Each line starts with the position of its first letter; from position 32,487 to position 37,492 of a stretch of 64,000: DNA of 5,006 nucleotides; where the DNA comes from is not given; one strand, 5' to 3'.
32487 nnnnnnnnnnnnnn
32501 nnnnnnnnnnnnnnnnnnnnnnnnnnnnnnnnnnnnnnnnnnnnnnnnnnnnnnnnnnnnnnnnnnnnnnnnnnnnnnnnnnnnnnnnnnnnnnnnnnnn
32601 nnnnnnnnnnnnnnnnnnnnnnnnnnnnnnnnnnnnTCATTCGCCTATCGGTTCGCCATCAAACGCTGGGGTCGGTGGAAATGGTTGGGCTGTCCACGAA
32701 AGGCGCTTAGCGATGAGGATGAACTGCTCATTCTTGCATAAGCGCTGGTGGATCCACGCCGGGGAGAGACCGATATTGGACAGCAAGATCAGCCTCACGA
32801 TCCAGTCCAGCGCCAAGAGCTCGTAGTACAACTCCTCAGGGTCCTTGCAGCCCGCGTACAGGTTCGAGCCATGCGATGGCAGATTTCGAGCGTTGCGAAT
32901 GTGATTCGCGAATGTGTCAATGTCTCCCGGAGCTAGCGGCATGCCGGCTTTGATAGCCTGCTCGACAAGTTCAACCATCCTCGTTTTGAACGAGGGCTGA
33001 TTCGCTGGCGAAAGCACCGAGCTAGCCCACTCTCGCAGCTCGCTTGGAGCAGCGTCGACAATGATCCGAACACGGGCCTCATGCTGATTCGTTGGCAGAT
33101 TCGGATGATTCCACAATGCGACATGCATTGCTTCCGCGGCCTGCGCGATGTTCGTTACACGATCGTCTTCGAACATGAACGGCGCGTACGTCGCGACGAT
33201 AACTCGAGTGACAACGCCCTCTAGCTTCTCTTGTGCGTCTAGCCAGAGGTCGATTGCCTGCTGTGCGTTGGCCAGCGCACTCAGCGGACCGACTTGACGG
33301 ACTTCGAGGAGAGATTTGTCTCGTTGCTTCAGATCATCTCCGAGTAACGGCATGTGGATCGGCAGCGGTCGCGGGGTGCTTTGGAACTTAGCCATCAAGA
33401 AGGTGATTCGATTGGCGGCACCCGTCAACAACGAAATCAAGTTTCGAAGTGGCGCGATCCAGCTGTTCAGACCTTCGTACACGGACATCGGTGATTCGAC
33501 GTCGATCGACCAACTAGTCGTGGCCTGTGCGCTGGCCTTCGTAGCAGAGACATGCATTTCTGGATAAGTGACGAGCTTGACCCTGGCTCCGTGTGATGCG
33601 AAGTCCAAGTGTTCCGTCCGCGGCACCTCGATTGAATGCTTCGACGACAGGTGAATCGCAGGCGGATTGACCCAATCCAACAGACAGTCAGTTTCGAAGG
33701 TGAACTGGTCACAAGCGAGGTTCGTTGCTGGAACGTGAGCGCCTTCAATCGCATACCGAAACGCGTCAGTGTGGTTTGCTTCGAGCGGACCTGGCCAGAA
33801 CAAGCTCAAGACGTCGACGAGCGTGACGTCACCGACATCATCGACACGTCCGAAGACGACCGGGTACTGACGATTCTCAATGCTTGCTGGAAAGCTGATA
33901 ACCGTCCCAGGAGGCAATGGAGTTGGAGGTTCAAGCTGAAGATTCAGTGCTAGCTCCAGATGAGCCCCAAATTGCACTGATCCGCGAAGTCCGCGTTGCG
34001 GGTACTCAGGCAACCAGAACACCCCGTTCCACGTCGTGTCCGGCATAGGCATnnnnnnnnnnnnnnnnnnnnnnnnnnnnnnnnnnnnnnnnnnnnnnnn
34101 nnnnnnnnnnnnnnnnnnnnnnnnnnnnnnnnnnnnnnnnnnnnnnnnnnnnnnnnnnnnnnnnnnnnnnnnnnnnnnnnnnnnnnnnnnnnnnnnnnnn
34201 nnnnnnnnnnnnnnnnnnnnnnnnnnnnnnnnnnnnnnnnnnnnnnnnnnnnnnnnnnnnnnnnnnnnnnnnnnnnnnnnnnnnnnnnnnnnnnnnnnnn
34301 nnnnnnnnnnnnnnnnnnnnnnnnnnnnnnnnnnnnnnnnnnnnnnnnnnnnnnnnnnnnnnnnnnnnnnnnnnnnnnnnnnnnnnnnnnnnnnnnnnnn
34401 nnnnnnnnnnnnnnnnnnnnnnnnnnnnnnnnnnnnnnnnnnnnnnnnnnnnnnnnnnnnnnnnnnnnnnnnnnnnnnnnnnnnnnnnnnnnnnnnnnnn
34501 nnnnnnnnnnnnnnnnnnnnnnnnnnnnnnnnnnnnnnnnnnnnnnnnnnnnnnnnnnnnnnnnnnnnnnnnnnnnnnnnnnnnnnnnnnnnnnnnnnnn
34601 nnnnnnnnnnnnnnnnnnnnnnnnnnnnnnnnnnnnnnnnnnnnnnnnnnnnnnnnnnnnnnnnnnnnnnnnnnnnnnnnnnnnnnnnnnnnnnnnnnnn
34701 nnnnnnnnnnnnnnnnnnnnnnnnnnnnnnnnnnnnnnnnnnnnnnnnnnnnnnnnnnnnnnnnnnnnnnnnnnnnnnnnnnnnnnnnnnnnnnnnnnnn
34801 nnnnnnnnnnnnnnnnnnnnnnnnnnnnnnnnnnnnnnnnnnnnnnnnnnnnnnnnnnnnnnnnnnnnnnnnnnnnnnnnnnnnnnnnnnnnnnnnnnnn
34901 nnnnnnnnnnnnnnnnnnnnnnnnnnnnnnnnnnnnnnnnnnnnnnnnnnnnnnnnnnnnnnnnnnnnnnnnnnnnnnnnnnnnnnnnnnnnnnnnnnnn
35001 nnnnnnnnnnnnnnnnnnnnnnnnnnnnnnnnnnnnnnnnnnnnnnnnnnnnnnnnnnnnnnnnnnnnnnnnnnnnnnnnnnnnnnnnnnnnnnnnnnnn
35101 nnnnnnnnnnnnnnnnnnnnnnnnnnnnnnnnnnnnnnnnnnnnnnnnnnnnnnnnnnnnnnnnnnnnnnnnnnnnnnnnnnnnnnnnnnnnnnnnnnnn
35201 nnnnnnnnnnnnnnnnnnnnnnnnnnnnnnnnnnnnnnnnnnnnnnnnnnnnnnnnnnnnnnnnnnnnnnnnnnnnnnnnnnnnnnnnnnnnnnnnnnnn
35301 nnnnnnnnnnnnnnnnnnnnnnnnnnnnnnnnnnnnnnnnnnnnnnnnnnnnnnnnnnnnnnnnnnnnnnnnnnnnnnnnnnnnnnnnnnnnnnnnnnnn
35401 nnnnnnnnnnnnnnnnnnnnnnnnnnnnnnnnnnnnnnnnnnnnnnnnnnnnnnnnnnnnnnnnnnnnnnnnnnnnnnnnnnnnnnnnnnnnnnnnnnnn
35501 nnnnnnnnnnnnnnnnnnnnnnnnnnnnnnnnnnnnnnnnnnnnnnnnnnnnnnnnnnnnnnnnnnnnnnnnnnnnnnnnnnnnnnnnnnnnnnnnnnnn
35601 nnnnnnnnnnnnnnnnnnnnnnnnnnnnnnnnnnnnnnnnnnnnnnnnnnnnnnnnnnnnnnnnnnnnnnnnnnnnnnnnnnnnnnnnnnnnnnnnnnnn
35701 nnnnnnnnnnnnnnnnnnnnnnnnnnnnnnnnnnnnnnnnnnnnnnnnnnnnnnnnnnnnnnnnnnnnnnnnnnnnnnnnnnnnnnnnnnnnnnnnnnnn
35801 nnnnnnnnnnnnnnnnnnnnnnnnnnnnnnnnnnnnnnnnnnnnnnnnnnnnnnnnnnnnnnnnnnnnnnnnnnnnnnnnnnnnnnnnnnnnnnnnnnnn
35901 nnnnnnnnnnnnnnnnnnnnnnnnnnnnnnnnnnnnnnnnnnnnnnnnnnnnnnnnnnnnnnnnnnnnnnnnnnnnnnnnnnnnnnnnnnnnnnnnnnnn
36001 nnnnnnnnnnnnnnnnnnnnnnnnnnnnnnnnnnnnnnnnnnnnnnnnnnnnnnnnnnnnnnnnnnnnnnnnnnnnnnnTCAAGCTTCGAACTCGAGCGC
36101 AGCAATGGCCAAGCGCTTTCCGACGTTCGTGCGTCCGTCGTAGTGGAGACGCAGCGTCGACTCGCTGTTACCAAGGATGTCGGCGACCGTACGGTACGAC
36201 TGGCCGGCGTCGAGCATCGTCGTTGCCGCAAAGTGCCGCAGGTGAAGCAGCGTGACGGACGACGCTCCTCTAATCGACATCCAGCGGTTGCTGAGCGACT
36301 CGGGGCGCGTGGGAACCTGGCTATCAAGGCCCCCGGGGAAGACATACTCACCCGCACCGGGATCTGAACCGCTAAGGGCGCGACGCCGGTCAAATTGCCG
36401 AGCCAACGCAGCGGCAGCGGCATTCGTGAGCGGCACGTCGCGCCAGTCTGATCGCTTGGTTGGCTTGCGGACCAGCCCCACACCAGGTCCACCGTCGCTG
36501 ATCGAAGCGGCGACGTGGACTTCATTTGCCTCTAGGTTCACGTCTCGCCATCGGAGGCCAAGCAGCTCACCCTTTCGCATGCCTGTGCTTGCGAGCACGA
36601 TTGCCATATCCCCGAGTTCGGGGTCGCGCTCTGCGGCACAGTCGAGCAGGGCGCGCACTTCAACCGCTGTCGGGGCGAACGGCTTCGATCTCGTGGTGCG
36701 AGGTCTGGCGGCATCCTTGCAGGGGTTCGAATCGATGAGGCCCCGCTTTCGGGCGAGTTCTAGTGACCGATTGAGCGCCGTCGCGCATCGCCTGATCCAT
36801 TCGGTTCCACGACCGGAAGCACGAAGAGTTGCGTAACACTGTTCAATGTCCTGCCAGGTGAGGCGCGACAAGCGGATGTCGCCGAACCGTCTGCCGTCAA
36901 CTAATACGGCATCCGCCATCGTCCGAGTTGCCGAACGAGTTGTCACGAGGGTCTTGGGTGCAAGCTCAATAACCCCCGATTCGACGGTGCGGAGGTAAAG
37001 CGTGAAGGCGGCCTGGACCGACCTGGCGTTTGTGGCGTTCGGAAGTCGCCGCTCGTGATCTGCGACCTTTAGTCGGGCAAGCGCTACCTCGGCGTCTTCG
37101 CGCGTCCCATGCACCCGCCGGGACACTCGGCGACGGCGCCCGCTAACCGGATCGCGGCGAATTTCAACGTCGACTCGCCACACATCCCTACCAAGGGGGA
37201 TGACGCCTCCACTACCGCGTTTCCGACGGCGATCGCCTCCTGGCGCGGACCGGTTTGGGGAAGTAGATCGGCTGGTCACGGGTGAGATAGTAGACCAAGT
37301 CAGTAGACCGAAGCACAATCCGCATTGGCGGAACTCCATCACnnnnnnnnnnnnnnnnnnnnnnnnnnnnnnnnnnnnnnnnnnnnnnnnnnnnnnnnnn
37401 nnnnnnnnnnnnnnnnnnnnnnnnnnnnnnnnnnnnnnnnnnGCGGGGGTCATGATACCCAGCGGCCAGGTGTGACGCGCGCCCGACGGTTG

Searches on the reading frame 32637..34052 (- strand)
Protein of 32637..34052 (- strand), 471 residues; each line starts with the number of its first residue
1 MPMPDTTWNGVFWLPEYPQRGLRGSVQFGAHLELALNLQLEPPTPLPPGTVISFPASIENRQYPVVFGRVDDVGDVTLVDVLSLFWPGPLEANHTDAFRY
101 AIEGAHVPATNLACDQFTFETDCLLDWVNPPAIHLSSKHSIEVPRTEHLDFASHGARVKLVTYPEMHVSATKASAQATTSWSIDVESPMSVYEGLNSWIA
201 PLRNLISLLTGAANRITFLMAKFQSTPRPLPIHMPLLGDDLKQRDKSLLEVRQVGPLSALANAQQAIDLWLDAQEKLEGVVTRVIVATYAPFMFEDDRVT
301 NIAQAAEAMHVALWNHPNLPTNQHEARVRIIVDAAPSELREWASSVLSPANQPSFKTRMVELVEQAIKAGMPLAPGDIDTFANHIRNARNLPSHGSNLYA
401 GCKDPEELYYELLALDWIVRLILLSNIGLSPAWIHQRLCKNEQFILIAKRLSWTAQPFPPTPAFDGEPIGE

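Call 29: search_protein_families(library=pfam, proteins=[window:32637-34052:-], max_evalue=0.01)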
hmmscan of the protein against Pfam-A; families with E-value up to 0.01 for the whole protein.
window:32637-34052:- (471 aa): 2 families
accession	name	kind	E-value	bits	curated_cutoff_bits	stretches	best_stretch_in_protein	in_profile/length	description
PF18739.6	HEPN_Apea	-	7.3e-15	56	24.4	1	301-430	2-133/136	Apea-like HEPN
PF18862.6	ApeA_NTD1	-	6.7e-13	49.2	25.5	1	8-212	2-209/271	ApeA N-terminal domain 1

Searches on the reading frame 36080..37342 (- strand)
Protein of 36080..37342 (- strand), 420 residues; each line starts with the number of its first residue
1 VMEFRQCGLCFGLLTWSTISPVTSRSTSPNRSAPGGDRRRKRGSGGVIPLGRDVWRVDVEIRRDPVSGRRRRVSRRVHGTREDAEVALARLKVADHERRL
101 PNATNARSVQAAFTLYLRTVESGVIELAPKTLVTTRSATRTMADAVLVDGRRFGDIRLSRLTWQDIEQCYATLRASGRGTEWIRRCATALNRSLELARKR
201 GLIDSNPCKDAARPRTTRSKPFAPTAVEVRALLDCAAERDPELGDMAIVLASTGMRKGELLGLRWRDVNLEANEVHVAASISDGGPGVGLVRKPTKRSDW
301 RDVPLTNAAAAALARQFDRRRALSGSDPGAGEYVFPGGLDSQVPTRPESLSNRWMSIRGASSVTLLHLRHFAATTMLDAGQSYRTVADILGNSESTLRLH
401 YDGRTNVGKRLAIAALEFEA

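Call 29: search_protein_families(library=pfam, proteins=[window:36080-37342:-], max_evalue=0.01)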
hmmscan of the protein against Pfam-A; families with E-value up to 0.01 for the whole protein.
window:36080-37342:- (420 aa): 1 family
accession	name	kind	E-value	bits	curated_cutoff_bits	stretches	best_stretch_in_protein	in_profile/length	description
PF00589.27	Phage_integrase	-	7.8e-16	58.8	27.1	1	228-394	7-158/172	Phage integrase family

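Call 67: search_protein_families(library=ncbifam, proteins=[window:36080-37342:-], max_evalue=0.01)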
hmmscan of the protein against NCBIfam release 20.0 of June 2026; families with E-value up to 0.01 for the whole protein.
window:36080-37342:- (420 aa): 8 families
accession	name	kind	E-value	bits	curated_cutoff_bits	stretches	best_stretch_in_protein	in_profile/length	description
TIGR02224.1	recomb_XerC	equivalog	7.9e-16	58.3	335.15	1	155-393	38-266/295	tyrosine recombinase XerC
TIGR02225.1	recomb_XerD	equivalog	1.4e-15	57.4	329.6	1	157-394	37-264/290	site-specific tyrosine recombinase XerD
NF040815.2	recomb_XerA_Arch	equivalog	4.8e-12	46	220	1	161-278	38-149/263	site-specific tyrosine recombinase/integron integrase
NF001399.0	PRK00283.1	subfamily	1.4e-10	41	279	1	156-394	46-273/300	tyrosine recombinase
TIGR02249.1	integrase_gron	subfamily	2.2e-08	33.8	265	1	209-352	87-214/315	integron integrase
NF011946.0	PRK15417.1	equivalog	1.2e-05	24.7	435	0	364-404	275-315/337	integron integrase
NF002331.0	PRK01287.1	subfamily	0.00012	21.1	371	0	197-277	114-198/365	site-specific tyrosine recombinase XerC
NF003462.0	PRK05084.1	equivalog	0.0064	15.3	267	0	246-277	198-231/360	tyrosine recombinase XerS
